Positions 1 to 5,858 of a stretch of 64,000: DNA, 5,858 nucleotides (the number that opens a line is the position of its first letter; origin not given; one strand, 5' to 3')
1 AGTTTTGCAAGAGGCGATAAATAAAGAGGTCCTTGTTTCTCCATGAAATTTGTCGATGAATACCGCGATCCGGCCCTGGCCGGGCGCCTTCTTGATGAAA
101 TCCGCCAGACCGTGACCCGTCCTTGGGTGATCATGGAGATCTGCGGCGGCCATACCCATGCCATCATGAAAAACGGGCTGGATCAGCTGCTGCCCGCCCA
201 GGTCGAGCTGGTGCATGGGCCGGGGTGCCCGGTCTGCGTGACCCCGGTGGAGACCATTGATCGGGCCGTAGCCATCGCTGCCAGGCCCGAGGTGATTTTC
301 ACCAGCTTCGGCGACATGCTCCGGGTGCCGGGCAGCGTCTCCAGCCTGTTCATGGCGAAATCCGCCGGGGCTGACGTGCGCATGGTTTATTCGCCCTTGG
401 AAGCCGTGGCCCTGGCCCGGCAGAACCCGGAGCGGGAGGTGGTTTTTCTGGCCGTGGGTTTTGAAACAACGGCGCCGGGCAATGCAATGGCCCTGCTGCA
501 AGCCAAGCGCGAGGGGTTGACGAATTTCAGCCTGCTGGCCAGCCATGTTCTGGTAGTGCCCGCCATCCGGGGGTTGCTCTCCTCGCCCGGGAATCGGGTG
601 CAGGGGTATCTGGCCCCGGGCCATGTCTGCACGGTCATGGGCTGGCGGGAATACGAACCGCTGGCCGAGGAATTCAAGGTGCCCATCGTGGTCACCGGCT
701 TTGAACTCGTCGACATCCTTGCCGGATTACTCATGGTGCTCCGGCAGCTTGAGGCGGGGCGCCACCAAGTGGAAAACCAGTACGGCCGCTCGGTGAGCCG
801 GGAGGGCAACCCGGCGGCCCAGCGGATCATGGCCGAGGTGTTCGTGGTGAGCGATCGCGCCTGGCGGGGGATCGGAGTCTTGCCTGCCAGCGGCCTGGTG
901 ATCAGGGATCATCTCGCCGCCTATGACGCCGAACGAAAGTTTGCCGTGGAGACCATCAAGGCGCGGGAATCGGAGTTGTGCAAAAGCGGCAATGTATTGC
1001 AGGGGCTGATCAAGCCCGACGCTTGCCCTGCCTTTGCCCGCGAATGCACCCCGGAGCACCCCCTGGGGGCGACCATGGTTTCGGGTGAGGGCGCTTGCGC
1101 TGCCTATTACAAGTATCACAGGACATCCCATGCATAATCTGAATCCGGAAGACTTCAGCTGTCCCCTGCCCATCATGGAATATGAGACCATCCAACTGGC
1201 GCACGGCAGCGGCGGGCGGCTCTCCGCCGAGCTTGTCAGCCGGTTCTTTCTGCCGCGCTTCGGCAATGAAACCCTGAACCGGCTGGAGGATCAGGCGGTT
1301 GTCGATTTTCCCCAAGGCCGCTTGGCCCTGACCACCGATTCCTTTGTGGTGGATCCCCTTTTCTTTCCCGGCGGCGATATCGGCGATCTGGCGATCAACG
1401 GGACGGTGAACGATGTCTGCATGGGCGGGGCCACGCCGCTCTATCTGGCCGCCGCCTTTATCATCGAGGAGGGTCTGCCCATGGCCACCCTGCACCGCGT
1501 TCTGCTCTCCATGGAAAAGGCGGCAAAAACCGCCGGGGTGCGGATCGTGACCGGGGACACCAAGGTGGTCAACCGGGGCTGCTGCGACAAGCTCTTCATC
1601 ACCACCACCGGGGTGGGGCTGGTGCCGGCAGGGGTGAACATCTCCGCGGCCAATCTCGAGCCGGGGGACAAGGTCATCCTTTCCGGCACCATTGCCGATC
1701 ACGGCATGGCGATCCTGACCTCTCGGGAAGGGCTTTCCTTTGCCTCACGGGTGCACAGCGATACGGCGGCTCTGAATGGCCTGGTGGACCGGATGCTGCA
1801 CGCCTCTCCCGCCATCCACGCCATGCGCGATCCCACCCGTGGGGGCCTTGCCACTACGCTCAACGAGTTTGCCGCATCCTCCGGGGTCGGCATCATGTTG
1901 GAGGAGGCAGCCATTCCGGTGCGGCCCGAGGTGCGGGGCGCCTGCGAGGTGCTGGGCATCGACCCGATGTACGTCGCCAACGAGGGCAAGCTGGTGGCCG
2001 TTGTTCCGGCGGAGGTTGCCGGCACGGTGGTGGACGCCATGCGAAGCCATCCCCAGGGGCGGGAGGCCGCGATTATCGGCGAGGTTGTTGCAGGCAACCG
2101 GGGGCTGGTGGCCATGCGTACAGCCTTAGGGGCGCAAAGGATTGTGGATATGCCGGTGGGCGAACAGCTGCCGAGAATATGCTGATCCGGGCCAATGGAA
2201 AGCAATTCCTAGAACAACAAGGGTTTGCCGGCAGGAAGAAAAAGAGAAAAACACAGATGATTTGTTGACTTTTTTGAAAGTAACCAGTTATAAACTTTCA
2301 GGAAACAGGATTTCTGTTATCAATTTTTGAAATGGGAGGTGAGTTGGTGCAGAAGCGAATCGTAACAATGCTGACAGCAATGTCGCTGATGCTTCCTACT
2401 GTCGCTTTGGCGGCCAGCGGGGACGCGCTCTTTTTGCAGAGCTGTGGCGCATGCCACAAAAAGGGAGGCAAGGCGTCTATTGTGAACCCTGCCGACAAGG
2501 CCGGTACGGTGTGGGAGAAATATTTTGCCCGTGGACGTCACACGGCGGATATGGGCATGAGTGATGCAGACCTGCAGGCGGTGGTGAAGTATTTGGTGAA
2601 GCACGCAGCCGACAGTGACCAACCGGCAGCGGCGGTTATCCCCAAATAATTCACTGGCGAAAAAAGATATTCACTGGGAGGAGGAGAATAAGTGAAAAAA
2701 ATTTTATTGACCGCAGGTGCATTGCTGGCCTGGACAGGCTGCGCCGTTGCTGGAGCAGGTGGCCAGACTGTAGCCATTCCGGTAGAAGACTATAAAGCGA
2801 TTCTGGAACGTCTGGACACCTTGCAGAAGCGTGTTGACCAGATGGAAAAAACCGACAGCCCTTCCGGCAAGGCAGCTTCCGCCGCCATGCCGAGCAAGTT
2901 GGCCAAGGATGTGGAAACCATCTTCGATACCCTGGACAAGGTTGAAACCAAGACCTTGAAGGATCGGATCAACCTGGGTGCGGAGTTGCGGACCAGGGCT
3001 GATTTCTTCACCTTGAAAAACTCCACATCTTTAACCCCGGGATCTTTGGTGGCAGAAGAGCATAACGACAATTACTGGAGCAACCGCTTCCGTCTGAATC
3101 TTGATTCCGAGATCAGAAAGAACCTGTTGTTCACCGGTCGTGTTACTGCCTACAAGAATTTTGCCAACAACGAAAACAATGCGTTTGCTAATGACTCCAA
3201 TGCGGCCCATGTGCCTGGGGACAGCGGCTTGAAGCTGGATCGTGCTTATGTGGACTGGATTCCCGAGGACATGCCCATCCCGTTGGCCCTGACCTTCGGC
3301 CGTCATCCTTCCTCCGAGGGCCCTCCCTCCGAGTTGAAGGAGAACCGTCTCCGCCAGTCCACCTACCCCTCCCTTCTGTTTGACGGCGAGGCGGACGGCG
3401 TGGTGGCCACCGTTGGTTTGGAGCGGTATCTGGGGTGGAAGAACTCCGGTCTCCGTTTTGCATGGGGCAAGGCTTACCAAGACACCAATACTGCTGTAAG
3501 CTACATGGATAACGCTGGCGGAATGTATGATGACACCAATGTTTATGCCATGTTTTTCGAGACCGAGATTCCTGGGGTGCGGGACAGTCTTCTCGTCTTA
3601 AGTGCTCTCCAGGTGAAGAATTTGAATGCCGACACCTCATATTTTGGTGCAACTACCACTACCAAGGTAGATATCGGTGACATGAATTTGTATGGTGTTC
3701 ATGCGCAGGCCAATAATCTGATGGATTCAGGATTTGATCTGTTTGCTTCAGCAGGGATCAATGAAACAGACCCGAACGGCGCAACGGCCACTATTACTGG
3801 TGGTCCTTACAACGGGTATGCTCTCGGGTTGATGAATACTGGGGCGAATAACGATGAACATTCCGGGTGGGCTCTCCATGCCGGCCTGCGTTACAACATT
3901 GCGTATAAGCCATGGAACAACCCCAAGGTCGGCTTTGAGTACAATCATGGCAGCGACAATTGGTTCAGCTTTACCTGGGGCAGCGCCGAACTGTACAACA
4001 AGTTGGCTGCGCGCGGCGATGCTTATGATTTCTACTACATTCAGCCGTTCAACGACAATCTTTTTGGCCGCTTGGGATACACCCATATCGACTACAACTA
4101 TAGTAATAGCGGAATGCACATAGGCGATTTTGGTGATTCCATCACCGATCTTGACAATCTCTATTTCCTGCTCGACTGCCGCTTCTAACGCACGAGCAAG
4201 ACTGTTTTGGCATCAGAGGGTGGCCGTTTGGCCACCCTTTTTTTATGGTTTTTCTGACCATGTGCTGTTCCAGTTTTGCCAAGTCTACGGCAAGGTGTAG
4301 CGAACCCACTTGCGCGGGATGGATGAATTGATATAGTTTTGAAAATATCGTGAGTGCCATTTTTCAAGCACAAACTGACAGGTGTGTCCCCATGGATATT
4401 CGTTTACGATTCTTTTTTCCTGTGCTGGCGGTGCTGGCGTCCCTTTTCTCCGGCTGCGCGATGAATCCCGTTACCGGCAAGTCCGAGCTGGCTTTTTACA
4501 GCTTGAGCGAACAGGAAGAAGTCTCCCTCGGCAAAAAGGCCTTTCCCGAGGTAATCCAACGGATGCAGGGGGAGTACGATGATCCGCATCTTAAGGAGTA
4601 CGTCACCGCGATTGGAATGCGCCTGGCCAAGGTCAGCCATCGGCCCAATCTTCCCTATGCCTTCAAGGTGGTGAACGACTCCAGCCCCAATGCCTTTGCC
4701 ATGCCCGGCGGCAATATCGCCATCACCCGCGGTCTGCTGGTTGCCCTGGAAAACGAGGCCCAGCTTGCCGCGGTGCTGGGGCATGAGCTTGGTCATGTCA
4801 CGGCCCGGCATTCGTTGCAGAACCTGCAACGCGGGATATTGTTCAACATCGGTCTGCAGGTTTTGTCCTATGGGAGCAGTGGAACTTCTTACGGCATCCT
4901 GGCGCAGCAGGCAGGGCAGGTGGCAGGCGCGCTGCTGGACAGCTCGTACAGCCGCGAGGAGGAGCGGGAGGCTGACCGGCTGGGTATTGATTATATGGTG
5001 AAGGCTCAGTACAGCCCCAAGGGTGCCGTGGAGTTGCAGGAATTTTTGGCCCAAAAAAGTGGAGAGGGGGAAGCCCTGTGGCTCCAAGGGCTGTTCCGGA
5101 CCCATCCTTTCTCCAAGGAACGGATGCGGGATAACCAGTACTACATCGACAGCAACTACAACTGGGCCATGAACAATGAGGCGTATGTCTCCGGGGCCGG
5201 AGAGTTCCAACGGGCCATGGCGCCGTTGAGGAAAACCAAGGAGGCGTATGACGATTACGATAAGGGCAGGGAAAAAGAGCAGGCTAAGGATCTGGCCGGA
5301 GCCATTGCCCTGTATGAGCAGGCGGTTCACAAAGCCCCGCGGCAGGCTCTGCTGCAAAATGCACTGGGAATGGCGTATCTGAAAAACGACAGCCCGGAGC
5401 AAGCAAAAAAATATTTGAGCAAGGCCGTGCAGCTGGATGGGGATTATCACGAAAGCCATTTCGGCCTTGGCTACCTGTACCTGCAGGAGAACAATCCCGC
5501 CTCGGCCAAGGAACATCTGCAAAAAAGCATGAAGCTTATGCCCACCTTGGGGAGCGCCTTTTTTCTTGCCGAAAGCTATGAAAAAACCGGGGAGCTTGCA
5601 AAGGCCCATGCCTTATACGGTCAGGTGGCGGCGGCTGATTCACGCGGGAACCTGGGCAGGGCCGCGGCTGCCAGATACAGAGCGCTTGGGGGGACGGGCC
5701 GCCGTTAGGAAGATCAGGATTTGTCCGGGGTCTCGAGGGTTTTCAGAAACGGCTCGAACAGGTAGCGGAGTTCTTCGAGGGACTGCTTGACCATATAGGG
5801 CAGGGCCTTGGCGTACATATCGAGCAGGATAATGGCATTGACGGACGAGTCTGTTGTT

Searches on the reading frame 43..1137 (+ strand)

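Call 36: search_protein_families(library=ncbifam, proteins=[window:43-1137:+], max_evalue=1e-8)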
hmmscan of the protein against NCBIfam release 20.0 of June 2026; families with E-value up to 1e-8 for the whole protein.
window:43-1137:+ (364 aa): 1 family
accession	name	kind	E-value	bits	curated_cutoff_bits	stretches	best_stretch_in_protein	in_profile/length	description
TIGR00075.1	hypD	equivalog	2.3e-146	487.5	192.8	1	2-361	5-369/372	hydrogenase formation protein HypD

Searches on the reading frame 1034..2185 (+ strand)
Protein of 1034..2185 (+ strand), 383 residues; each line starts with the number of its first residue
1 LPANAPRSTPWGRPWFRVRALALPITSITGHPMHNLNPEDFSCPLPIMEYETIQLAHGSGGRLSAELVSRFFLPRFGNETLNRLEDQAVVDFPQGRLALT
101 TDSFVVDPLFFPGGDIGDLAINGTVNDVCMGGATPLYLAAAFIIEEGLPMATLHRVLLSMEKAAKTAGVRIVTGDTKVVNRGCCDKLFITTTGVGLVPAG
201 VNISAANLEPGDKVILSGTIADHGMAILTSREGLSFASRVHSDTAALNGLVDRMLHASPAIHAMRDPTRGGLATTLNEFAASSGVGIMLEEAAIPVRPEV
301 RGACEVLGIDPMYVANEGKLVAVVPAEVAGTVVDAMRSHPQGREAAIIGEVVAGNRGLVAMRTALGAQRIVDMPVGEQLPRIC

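Call 36: search_protein_families(library=ncbifam, proteins=[window:1034-2185:+], max_evalue=1e-8)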
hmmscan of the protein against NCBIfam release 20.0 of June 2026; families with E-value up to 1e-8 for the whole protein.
window:1034-2185:+ (383 aa): 5 families
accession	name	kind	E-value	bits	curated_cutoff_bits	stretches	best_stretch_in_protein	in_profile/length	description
TIGR02124.1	hypE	equivalog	2.3e-142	473.9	251.6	1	53-383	2-332/332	hydrogenase expression/formation protein HypE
TIGR01379.1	thiL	equivalog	3.5e-24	85.4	184.15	1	66-361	4-303/320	thiamine-phosphate kinase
NF004351.0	PRK05731.1-4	equivalog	7e-18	64.8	324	1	85-314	39-268/321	thiamine-phosphate kinase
NF004353.0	PRK05731.2-2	equivalog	7.6e-15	54.8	301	1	112-355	50-281/311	thiamine-phosphate kinase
TIGR00476.1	selD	equivalog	5.1e-11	42.3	125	1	83-319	44-276/311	selenide, water dikinase SelD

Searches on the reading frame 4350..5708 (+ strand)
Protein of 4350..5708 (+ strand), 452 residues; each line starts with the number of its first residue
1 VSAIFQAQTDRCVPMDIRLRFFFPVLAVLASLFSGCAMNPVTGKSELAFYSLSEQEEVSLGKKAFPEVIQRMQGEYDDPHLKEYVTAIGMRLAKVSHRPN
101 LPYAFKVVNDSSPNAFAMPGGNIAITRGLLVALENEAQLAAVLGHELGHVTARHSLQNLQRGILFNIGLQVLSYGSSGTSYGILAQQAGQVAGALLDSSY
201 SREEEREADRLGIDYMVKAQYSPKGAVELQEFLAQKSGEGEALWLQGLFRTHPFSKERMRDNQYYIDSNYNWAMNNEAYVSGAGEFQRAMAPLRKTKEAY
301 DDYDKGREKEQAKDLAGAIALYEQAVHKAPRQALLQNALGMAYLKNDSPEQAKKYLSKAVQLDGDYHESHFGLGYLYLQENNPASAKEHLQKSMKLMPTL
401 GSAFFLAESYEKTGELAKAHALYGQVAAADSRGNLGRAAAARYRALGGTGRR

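Call 36: search_protein_families(library=ncbifam, proteins=[window:4350-5708:+], max_evalue=1e-8)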
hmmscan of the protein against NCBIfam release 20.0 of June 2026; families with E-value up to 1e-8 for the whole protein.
window:4350-5708:+ (452 aa): 5 families
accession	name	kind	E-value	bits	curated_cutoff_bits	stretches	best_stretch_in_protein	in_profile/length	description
NF052400.1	M48_BAM_BepA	equivalog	1e-34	120.2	570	1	48-431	37-440/483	beta-barrel assembly-enhancing protease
NF052399.1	M48_lipo_LoiP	exception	2.8e-19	69.5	365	1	30-262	11-240/247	metalloprotease LoiP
TIGR02917.1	PEP_TPR_lipo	equivalog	3e-12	45.3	312.2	1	313-425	343-456/899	XrtA/PEP-CTERM system TPR-repeat protein PrsT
TIGR02521.1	type_IV_pilW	equivalog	1.6e-11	44.2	154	1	335-401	33-99/234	type IV pilus biogenesis/stability protein PilW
TIGR00540.1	TPR_hemY_coli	hypoth_equivalog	5.8e-10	38.5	142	0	368-425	327-384/385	heme biosynthesis-associated TPR protein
